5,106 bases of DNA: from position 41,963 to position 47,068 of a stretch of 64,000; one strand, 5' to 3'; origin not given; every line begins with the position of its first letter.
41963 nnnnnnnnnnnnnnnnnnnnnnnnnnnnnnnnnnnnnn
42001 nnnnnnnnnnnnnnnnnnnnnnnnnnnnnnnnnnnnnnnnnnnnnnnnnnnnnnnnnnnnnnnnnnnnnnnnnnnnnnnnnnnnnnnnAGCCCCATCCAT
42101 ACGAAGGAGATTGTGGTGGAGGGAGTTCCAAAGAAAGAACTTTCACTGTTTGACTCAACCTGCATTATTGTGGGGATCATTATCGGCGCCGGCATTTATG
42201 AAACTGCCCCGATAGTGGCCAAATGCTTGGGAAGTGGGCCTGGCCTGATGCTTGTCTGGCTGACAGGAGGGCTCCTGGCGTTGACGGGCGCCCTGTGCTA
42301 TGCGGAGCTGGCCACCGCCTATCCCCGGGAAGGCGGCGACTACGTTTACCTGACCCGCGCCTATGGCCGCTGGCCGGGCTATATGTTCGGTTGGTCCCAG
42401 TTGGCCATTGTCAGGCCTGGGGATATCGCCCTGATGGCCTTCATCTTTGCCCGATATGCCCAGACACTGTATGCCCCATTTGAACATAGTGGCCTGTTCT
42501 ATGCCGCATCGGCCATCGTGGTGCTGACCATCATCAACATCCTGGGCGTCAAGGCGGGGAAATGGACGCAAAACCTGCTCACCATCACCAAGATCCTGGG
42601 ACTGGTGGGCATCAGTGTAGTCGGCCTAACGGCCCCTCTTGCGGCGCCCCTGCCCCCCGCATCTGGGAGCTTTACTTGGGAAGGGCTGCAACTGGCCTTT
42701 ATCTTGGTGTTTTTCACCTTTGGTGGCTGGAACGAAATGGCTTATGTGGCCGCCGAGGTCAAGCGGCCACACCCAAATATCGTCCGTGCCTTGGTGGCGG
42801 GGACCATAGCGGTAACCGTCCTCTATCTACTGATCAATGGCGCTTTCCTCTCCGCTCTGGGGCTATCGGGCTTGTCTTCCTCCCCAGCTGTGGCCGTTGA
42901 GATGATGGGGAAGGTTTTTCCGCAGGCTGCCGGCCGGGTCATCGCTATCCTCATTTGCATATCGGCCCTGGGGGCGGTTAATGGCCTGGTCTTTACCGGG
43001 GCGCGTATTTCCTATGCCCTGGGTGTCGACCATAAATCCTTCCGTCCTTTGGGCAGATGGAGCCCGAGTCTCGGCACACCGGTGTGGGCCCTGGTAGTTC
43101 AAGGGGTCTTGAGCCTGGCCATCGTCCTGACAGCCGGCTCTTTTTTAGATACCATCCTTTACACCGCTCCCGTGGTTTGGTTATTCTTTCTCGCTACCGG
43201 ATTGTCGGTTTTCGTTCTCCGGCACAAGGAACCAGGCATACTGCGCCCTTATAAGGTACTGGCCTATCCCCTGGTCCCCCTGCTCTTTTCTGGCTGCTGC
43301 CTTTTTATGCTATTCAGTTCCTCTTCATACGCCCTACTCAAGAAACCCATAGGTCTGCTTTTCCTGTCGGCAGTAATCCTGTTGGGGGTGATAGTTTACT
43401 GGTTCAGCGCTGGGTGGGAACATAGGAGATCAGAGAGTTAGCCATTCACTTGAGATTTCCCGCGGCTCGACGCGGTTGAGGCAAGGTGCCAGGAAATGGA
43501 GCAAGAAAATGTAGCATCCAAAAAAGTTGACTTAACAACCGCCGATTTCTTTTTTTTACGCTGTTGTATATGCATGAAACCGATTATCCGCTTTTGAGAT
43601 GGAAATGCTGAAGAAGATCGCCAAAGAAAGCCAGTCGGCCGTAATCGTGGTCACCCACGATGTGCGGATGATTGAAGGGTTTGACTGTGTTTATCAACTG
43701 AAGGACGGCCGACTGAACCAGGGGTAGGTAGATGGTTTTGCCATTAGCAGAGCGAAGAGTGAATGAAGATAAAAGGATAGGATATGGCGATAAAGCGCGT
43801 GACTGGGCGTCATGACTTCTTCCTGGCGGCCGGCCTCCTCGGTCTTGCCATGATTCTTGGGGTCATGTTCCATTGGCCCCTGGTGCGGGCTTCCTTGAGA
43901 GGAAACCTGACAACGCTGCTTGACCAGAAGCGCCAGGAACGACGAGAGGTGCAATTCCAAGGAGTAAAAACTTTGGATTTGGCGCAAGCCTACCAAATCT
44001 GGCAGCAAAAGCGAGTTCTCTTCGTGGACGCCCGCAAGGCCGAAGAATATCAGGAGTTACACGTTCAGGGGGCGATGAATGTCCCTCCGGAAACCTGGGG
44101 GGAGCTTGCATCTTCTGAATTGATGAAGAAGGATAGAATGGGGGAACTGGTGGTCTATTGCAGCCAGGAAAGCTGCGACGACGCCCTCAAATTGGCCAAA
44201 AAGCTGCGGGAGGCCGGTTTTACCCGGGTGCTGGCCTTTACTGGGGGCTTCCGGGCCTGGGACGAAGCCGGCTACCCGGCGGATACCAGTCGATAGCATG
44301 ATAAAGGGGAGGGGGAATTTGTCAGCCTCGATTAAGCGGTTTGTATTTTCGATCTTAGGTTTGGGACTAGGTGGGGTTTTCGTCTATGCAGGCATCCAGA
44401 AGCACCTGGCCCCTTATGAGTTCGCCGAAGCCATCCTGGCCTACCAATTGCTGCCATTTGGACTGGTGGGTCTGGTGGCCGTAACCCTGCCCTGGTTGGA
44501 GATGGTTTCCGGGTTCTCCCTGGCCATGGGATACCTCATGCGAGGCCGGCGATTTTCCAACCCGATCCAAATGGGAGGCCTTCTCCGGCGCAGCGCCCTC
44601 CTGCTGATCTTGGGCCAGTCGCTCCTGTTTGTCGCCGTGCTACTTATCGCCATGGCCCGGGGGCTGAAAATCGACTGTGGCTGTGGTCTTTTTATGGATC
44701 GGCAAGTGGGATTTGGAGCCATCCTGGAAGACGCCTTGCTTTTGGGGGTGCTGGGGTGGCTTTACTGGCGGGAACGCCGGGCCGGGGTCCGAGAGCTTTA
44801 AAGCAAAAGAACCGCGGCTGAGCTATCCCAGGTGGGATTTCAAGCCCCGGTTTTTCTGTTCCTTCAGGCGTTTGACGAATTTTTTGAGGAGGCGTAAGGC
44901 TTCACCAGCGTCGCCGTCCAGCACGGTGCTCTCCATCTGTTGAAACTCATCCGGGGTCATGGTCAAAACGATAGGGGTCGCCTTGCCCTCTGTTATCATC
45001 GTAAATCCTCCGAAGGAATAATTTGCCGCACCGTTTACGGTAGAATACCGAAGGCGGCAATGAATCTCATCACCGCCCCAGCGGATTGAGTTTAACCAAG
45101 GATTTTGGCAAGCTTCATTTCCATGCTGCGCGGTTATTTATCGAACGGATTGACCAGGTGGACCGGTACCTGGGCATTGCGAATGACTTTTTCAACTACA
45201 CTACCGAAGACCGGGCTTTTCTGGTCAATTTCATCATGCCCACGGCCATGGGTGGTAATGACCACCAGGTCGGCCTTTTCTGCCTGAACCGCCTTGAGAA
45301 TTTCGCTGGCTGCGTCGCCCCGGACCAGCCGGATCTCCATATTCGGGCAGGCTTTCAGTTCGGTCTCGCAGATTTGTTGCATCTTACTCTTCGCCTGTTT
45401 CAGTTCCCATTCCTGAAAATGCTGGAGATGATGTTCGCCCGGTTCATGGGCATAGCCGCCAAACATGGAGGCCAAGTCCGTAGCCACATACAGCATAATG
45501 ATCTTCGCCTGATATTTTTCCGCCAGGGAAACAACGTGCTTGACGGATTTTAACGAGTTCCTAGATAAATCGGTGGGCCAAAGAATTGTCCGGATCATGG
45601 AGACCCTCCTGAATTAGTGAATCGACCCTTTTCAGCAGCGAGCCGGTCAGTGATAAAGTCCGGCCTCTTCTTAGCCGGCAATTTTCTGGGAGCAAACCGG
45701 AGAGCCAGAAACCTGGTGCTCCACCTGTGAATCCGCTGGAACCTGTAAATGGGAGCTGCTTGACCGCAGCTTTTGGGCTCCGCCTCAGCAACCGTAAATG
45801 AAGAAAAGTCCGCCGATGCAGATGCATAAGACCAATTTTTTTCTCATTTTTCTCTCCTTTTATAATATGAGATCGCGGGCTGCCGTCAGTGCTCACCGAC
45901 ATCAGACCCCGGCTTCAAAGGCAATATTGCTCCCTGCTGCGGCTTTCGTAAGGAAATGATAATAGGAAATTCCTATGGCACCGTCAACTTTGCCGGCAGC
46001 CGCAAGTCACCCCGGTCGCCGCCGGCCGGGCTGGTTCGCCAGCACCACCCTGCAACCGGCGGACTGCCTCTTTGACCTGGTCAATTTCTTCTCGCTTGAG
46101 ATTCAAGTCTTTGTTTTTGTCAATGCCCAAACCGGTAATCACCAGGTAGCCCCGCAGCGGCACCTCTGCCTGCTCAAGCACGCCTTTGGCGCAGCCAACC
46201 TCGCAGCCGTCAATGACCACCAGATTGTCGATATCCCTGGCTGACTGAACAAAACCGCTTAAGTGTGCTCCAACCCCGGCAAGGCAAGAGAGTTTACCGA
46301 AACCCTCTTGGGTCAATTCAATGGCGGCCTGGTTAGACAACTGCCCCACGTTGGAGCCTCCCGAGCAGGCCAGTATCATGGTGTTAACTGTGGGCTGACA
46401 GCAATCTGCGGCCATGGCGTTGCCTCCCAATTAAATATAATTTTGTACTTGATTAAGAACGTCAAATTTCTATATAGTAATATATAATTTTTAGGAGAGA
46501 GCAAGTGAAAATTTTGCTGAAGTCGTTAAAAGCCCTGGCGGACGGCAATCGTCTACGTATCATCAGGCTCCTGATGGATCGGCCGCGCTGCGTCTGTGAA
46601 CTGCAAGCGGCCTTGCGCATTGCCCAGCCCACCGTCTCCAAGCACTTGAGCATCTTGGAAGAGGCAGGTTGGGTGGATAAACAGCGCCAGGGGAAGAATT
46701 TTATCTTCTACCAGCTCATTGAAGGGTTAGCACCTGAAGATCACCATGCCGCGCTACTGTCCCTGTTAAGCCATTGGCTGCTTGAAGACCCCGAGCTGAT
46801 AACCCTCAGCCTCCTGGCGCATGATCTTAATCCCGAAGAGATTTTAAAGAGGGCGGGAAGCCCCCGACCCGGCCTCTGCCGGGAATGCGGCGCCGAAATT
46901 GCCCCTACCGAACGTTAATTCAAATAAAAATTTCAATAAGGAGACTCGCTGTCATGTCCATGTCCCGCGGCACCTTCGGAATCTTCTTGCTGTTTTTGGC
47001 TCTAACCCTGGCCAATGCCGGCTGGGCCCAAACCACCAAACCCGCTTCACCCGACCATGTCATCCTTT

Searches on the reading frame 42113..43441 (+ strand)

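Call 66: search_protein_families(library=pfam, proteins=[window:42113-43441:+], max_evalue=0.001)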
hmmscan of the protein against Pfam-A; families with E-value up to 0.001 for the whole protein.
window:42113-43441:+ (442 aa): 2 families
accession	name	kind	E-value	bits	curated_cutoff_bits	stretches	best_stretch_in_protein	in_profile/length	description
PF13520.12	AA_permease_2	-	3.8e-53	181.4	27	1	10-402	1-403/427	Amino acid permease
PF00324.27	AA_permease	-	8.7e-26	91.1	24.6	1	16-432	3-456/470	Amino acid permease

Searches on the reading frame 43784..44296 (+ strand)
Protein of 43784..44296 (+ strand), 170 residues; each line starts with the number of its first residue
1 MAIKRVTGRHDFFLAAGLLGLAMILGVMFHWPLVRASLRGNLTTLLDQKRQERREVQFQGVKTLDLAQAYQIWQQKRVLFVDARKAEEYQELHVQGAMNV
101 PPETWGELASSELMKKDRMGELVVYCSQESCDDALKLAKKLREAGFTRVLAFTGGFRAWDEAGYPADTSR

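Call 66: search_protein_families(library=pfam, proteins=[window:43784-44296:+], max_evalue=0.001)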
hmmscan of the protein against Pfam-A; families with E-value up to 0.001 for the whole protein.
window:43784-44296:+ (170 aa): 1 family
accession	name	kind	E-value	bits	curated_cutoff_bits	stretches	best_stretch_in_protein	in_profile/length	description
PF00581.25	Rhodanese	-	2.6e-15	57.1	22.2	1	68-161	4-101/102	Rhodanese-like domain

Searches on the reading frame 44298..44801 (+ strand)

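Call 66: search_protein_families(library=pfam, proteins=[window:44298-44801:+], max_evalue=0.001)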
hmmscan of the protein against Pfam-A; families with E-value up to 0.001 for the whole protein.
window:44298-44801:+ (167 aa): 1 family
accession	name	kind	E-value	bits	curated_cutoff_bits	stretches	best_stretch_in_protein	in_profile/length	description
PF07291.16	MauE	-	7.3e-17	62.3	27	1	15-157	3-127/128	Methylamine utilisation protein MauE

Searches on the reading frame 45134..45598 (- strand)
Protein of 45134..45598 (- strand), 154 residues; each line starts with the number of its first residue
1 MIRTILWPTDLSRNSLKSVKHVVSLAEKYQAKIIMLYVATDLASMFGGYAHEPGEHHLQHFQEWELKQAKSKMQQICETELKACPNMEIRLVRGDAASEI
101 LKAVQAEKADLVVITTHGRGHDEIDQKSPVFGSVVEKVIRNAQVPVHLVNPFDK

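Call 66: search_protein_families(library=pfam, proteins=[window:45134-45598:-], max_evalue=0.001)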
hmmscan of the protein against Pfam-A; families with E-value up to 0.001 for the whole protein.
window:45134-45598:- (154 aa): 1 family
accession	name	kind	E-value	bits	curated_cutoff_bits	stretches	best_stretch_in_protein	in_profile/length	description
PF00582.32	Usp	-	1.7e-22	80.9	24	1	1-149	1-140/141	Universal stress protein family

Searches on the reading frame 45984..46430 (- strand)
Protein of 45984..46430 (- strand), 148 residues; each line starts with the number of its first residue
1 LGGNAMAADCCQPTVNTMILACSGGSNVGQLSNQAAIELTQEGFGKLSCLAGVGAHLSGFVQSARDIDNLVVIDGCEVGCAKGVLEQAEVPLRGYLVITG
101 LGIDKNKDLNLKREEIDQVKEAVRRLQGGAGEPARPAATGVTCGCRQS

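Call 66: search_protein_families(library=pfam, proteins=[window:45984-46430:-], max_evalue=0.001)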
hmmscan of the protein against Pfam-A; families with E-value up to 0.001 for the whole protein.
window:45984-46430:- (148 aa): 1 family
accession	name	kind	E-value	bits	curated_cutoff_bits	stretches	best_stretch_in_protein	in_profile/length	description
PF08859.16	DGC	-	4.2e-34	117.2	27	1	18-123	1-106/106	DGC domain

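Call 81: search_protein_families(library=ncbifam, proteins=[window:45984-46430:-], max_evalue=0.00001)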
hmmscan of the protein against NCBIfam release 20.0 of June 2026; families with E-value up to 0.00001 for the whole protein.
window:45984-46430:- (148 aa): 0 families

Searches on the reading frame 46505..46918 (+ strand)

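Call 66: search_protein_families(library=pfam, proteins=[window:46505-46918:+], max_evalue=0.001)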
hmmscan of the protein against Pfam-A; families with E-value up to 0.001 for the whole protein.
window:46505-46918:+ (137 aa): 7 families
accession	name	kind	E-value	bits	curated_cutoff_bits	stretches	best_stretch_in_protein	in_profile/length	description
PF01022.26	HTH_5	-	2.3e-17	63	22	1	13-59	1-47/47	Bacterial regulatory protein, arsR family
PF12840.13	HTH_20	-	4.6e-09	36.5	27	1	11-55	1-46/51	Helix-turn-helix domain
PF25213.1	HVO_A0261_N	-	8e-07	29.3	35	1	15-62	12-59/86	HVO_A0261 N-terminal domain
PF12802.13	MarR_2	-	3.4e-06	27.6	27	1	16-63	7-56/61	MarR family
PF09339.16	HTH_IclR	-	2e-05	24.7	22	1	17-60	6-51/52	IclR helix-turn-helix domain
PF01047.28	MarR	-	7.6e-05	23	24.6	1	30-61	20-51/59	MarR family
PF13412.12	HTH_24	-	9e-05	22.4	21.9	1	13-57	2-47/48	Winged helix-turn-helix DNA-binding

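Call 81: search_protein_families(library=ncbifam, proteins=[window:46505-46918:+], max_evalue=0.00001)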
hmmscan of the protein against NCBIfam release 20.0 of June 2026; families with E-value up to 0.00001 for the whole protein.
window:46505-46918:+ (137 aa): 8 families
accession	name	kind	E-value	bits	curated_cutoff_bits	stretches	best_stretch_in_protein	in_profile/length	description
NF033788.1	HTH_metalloreg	subfamily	1.8e-22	79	55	1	6-71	3-68/77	metalloregulator ArsR/SmtB family transcription factor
NF033789.1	repress_SdpR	subfamily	1.1e-14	54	100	1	8-71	2-64/79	autorepressor SdpR family transcription factor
NF045707.1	Dbac_1936_reg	equivalog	3e-12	46.4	115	1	9-72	12-74/99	ArsR/SmtB-type metalloregulator TsoR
NF040642.1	sulf_sens_BigR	equivalog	3.1e-12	46.4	155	1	7-76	13-81/95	sulfite-sensing transcriptional repressor BigR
NF007528.0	PRK10141.1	subfamily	3.2e-12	46.3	97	1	5-71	7-73/117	metalloregulator ArsR/SmtB family transcription factor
NF041413.1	ArsR_Rv2640c_fam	equivalog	4.9e-11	43.1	155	1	7-69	35-100/118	Rv2640c family ArsR-like transcriptional regulator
NF047906.1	CdPbTransRegCmtR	equivalog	2.7e-08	33.7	150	1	8-73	15-79/104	Cd(II)/Pb(II)-sensing metalloregulatory transcriptional regulator CmtR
NF053602.1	Phr_regulator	exception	1.4e-07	31.2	320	1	8-60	6-58/191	heat shock transcription regulator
